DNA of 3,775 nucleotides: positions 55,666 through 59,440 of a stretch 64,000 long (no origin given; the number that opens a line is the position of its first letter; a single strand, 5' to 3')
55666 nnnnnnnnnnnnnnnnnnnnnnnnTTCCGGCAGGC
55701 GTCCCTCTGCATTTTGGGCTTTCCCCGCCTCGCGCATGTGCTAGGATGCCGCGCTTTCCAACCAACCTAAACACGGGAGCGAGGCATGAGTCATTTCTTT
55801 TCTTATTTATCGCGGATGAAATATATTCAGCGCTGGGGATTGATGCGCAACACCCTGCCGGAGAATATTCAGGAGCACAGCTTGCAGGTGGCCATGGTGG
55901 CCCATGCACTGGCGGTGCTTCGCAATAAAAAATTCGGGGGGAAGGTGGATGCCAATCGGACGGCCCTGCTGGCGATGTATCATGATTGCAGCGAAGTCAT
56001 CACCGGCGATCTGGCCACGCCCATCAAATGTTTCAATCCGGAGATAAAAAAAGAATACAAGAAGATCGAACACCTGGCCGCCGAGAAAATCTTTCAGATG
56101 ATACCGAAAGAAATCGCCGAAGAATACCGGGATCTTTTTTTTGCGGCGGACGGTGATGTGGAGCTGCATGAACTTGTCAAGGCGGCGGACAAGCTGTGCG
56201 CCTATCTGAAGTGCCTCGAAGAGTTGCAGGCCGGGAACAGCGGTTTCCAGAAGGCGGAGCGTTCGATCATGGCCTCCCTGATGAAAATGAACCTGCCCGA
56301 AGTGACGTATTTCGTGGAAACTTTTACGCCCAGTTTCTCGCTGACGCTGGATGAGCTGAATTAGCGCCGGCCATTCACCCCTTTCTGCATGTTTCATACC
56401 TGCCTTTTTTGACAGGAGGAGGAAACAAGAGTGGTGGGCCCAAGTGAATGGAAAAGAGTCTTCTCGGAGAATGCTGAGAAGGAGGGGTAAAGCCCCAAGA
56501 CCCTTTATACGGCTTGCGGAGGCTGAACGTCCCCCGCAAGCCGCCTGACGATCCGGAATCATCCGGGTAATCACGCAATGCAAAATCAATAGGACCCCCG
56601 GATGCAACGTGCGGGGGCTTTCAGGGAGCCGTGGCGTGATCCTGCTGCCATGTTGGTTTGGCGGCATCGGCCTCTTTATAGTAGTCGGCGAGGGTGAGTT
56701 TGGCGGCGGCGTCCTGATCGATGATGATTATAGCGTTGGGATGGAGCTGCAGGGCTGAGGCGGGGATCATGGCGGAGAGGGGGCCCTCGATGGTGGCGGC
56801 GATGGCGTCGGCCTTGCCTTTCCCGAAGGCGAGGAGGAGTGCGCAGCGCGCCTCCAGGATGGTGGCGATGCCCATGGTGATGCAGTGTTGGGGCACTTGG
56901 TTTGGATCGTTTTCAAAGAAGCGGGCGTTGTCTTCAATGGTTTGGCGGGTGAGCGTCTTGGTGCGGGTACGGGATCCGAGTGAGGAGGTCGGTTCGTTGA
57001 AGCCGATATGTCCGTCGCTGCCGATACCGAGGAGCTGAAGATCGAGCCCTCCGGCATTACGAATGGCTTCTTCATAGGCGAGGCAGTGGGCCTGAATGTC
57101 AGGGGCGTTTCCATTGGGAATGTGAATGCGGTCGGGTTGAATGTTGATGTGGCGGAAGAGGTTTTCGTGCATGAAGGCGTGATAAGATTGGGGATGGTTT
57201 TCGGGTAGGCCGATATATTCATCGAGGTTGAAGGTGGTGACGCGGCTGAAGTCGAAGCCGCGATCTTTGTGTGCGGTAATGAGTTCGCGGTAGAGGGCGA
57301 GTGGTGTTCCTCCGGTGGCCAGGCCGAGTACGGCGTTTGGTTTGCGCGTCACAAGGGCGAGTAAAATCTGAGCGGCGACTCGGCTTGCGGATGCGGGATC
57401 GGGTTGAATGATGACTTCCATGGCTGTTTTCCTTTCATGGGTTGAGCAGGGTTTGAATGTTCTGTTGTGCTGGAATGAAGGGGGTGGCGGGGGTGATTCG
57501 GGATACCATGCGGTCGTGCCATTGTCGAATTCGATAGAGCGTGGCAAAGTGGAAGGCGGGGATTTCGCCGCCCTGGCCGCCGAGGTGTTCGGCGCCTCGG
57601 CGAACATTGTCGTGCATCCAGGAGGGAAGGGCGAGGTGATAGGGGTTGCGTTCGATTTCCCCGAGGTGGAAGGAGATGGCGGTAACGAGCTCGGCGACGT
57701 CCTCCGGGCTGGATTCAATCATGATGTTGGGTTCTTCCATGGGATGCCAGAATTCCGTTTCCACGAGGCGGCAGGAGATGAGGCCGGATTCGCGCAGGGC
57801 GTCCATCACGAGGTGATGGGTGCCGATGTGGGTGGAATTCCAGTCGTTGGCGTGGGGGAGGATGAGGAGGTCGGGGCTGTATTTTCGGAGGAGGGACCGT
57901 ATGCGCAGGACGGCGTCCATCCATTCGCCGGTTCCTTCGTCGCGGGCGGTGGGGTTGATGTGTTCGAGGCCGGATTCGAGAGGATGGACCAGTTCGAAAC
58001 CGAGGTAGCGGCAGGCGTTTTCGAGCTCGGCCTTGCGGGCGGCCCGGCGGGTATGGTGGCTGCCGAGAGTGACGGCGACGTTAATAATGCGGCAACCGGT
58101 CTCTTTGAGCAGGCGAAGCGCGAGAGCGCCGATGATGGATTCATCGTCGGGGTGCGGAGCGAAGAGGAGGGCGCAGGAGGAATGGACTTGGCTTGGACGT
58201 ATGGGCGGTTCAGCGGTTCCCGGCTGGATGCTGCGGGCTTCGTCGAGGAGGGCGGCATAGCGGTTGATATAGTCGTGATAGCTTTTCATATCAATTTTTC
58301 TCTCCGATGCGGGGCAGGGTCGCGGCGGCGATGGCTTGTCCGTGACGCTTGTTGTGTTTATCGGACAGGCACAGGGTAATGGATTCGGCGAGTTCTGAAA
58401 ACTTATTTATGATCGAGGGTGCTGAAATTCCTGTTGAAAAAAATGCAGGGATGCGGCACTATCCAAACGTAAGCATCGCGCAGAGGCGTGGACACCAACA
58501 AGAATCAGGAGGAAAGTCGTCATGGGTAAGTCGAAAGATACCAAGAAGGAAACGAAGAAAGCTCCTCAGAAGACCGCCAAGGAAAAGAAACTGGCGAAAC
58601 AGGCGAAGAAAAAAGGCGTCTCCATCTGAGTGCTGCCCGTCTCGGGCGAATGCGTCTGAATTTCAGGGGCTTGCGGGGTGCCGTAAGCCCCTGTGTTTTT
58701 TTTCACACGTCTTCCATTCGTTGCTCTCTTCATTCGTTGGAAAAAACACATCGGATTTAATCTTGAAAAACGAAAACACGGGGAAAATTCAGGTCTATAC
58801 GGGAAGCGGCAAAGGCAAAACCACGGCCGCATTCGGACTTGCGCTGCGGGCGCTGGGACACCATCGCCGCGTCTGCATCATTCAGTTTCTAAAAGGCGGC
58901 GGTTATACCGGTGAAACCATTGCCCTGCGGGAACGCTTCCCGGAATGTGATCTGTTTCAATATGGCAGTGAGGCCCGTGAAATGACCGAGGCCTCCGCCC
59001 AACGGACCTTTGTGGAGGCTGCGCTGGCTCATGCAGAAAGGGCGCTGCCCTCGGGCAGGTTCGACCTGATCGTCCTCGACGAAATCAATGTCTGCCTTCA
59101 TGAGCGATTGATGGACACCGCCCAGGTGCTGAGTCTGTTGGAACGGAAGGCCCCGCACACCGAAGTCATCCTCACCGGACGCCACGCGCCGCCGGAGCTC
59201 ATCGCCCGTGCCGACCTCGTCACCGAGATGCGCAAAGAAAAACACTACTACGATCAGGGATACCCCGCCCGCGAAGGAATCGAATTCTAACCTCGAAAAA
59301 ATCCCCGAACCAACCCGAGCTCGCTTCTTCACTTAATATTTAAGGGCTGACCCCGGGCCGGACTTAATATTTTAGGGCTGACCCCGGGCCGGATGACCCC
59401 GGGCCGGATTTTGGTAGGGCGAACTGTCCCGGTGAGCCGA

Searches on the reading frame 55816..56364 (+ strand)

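Call 59: search_protein_families(library=pfam, proteins=[window:55816-56364:+], max_evalue=0.001)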
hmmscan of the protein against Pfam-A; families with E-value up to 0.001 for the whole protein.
window:55816-56364:+ (182 aa): 3 families
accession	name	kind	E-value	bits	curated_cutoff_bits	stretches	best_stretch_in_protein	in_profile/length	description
PF12917.13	YfbR-like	-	1.1e-73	247.2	25.9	1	1-174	9-182/182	5'-deoxynucleotidase YfbR-like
PF13023.12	HD_3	-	2.9e-16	60.3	22.5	1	2-157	5-154/165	HD domain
PF01966.28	HD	-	9.8e-07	29.5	22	1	20-129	3-115/116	HD domain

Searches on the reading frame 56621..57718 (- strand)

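Call 59: search_protein_families(library=pfam, proteins=[window:56621-57718:-], max_evalue=0.001)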
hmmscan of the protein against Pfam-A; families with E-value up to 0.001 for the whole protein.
window:56621-57718:- (365 aa): 1 family
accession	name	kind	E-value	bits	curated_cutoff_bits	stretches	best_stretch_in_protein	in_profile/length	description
PF01182.26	Glucosamine_iso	-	5.3e-26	92.3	27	1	114-324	13-217/225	Glucosamine-6-phosphate isomerases/6-phosphogluconolactonase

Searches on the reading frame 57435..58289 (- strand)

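Call 59: search_protein_families(library=pfam, proteins=[window:57435-58289:-], max_evalue=0.001)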
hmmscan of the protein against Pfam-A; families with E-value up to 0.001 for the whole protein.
window:57435-58289:- (284 aa): 1 family
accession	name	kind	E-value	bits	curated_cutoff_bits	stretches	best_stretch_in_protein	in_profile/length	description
PF02585.22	PIG-L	-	2.8e-15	57.4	28.2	1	41-164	1-128/129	GlcNAc-PI de-N-acetylase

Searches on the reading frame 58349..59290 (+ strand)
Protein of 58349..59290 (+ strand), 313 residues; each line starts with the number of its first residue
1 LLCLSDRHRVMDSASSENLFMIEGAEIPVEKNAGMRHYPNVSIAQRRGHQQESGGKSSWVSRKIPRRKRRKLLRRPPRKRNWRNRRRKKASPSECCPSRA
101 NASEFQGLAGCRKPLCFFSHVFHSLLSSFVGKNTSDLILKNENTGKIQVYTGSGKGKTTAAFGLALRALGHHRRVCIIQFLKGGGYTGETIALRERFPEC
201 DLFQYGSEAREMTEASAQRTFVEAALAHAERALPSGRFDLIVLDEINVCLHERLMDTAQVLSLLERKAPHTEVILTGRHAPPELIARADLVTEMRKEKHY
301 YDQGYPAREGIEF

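Call 59: search_protein_families(library=pfam, proteins=[window:58349-59290:+], max_evalue=0.001)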
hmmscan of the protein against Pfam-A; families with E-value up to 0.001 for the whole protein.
window:58349-59290:+ (313 aa): 1 family
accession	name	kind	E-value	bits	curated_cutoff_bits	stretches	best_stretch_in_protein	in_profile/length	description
PF02572.21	CobA_CobO_BtuR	-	3.1e-57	194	25.7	1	144-313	2-172/172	ATP:corrinoid adenosyltransferase BtuR/CobO/CobP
